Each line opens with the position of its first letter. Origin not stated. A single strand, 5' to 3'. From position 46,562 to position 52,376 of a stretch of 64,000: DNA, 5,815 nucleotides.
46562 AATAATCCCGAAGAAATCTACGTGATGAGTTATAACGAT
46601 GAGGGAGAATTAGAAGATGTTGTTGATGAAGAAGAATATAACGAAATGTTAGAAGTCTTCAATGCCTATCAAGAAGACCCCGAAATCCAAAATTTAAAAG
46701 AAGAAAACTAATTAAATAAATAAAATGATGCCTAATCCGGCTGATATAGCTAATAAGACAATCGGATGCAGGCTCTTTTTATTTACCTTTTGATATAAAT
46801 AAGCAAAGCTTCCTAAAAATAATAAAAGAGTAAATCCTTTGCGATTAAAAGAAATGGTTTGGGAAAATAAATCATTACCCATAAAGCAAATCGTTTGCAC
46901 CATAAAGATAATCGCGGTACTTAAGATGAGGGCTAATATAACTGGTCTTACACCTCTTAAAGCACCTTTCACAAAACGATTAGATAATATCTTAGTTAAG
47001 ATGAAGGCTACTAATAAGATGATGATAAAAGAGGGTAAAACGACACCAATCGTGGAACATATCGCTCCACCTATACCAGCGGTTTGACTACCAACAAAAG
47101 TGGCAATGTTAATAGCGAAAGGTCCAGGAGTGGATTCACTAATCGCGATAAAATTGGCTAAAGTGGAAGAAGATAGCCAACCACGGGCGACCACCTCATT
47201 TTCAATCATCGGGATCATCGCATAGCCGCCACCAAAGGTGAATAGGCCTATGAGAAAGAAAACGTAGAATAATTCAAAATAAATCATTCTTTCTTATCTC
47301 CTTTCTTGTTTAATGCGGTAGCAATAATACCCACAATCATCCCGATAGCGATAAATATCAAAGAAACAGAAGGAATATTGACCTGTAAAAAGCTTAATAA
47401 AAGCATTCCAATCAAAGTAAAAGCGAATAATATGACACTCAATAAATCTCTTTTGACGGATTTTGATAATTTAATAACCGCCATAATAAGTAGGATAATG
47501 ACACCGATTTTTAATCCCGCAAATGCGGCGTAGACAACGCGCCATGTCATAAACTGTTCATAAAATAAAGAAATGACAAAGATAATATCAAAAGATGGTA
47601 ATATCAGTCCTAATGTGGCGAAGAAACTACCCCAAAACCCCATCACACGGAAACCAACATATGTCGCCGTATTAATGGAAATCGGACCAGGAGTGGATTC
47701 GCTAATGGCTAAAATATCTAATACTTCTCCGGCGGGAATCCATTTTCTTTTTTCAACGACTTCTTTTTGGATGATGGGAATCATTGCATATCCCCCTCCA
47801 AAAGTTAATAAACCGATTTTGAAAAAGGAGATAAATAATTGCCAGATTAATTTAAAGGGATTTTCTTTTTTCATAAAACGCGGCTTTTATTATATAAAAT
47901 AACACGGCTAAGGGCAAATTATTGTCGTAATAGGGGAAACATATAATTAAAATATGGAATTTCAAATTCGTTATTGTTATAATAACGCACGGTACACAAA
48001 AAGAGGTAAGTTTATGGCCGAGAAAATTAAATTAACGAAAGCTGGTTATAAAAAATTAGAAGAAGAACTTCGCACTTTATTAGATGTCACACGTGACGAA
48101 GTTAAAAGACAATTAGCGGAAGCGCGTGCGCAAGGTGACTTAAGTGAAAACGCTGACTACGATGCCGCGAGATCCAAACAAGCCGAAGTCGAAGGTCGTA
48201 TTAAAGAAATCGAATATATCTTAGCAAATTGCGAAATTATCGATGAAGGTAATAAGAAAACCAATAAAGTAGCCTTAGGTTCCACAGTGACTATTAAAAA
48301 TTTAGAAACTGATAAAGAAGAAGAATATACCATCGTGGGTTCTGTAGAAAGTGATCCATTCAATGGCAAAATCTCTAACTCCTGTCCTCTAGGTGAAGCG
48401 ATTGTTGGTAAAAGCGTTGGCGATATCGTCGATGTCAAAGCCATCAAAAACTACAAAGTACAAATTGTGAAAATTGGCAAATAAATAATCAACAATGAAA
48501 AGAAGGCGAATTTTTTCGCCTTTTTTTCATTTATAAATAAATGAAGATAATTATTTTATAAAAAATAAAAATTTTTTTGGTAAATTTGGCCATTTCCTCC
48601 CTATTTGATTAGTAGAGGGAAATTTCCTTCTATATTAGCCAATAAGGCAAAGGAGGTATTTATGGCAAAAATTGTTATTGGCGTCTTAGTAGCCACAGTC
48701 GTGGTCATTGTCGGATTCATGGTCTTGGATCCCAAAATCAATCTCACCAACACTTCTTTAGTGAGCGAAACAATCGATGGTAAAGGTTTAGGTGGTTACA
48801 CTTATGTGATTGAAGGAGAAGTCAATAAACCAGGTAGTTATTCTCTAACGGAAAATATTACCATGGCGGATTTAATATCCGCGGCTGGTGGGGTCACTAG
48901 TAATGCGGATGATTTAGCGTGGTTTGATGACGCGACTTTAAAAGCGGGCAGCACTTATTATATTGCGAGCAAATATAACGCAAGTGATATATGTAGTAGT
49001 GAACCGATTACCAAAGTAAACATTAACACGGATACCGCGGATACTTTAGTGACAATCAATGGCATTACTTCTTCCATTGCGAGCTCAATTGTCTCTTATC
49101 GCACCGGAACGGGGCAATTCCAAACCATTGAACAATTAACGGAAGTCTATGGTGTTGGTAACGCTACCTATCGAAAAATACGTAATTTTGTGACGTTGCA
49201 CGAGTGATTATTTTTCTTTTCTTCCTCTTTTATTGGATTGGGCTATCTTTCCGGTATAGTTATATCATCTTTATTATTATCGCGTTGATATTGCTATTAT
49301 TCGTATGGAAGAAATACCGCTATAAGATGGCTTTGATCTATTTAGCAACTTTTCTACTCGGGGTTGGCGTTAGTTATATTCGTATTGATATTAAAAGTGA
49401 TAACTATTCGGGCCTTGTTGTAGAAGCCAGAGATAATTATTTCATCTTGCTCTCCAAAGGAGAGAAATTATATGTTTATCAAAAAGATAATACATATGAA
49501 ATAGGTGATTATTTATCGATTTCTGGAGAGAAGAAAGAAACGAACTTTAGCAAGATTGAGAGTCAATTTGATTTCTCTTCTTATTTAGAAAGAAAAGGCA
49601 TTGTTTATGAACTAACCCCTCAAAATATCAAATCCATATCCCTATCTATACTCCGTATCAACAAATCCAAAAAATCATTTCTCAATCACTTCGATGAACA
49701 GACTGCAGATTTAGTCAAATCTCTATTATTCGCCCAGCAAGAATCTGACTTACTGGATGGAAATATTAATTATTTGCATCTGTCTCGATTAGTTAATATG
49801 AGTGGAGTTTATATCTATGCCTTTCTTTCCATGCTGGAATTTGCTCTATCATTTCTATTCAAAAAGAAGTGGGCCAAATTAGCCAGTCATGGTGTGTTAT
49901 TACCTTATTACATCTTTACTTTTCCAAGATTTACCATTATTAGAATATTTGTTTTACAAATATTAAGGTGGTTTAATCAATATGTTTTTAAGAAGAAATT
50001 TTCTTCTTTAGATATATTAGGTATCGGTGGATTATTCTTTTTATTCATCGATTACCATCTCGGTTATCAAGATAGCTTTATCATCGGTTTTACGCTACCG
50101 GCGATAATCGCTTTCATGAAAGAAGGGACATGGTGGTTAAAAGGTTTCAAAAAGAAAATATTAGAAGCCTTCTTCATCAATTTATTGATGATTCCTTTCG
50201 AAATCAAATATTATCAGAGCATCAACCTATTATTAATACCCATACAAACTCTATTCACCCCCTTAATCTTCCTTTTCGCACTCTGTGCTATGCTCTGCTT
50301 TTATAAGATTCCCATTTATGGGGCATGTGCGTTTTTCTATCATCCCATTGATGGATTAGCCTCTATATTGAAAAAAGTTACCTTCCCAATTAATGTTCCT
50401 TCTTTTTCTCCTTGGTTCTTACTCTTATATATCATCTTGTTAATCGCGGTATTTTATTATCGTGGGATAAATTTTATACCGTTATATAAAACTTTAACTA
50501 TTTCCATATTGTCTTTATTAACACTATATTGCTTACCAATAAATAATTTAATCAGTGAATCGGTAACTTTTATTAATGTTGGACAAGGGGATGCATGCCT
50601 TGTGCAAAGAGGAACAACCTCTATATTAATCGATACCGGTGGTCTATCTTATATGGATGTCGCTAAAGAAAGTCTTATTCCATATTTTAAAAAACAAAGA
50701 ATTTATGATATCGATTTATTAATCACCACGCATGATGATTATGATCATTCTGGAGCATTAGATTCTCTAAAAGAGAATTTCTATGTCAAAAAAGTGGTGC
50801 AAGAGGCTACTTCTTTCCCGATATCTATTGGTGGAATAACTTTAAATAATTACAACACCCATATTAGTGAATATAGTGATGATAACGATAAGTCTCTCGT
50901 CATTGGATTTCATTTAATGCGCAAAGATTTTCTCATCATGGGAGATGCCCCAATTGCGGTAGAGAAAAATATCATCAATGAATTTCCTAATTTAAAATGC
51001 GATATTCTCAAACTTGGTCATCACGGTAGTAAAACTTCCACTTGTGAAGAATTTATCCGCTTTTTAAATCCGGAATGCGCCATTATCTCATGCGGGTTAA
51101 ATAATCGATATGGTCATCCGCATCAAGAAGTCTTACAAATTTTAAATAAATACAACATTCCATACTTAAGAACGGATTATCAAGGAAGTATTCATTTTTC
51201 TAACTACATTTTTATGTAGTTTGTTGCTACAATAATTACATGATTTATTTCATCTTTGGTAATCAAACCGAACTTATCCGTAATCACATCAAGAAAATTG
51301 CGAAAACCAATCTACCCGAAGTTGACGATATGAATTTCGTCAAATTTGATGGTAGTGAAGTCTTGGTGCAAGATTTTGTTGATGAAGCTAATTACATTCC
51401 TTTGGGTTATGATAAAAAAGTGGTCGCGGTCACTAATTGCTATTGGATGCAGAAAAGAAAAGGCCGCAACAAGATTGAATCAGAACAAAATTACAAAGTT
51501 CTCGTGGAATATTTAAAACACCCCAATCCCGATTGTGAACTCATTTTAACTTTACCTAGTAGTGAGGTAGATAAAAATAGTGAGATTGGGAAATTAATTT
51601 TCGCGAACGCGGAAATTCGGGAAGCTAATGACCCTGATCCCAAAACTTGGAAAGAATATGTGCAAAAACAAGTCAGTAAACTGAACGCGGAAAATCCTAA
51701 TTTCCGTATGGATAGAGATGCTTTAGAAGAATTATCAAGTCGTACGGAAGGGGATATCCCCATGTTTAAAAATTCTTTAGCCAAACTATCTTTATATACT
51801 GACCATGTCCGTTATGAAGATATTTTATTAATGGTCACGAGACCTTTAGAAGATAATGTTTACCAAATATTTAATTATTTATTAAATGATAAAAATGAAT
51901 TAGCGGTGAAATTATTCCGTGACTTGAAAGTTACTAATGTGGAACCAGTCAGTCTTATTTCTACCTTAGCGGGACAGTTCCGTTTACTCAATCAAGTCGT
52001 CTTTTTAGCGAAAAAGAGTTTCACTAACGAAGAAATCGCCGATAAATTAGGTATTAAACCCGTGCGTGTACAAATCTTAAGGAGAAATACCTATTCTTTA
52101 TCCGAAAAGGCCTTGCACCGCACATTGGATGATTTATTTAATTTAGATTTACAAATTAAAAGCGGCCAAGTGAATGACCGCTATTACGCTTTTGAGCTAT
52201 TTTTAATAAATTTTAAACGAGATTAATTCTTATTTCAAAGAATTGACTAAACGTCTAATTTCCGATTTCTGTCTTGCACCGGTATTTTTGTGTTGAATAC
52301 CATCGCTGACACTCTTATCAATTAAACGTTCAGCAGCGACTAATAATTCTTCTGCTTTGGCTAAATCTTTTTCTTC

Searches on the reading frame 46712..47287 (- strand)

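Call 59: search_protein_families(library=pfam, proteins=[window:46712-47287:-], max_evalue=0.001)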
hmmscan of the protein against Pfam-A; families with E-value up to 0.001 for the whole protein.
window:46712-47287:- (191 aa): 1 family
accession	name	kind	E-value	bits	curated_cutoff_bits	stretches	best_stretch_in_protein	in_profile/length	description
PF02417.20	Chromate_transp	-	7.4e-45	153.4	28.6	1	4-187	1-166/166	Chromate transporter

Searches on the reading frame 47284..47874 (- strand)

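Call 59: search_protein_families(library=pfam, proteins=[window:47284-47874:-], max_evalue=0.001)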
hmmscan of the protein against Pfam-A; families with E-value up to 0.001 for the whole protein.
window:47284-47874:- (196 aa): 1 family
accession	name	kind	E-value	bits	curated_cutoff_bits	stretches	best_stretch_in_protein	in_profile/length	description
PF02417.20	Chromate_transp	-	3.7e-50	170.6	28.6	1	11-182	1-165/166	Chromate transporter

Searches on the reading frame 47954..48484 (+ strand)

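Call 59: search_protein_families(library=pfam, proteins=[window:47954-48484:+], max_evalue=0.001)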
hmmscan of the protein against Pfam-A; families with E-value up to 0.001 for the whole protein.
window:47954-48484:+ (176 aa): 2 families
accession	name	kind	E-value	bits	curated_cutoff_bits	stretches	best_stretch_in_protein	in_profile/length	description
PF03449.20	GreA_GreB_N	-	1.3e-26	93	24.5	1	25-95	1-71/71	Transcription elongation factor, N-terminal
PF01272.25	GreA_GreB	-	7.3e-25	87.2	26.9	1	102-174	2-75/77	Transcription elongation factor, GreA/GreB, C-term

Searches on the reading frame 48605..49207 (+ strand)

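Call 59: search_protein_families(library=pfam, proteins=[window:48605-49207:+], max_evalue=0.001)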
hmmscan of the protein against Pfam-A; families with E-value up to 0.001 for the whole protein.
window:48605-49207:+ (200 aa): 5 families
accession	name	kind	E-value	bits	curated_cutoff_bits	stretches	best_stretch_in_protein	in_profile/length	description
PF12836.13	HHH_3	-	8.6e-18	64.7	27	1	135-197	3-65/65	Helix-hairpin-helix motif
PF10531.15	SLBB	-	1.2e-09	38.3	27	1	69-102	4-37/55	SLBB domain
PF22461.2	SLBB_2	-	2.4e-07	31.2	27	1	68-103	4-41/79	SLBB domain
PF00633.29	HHH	-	1.2e-05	25.3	24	0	138-165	3-30/30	Helix-hairpin-helix motif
PF12826.13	HHH_2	-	0.00015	22.3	27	0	140-165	29-54/64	Helix-hairpin-helix motif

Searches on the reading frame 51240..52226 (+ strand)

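Call 59: search_protein_families(library=pfam, proteins=[window:51240-52226:+], max_evalue=0.001)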
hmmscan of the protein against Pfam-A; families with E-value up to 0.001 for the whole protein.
window:51240-52226:+ (328 aa): 2 families
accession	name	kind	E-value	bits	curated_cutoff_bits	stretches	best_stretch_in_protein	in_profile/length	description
PF21694.2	DNA_pol3_delta_C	-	3.1e-28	98.6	27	1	204-325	1-121/121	DNA polymerase III delta subunit, C-terminal domain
PF06144.19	DNA_pol3_delta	-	3.3e-18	66.3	21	1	3-126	1-120/124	DNA polymerase III, delta subunit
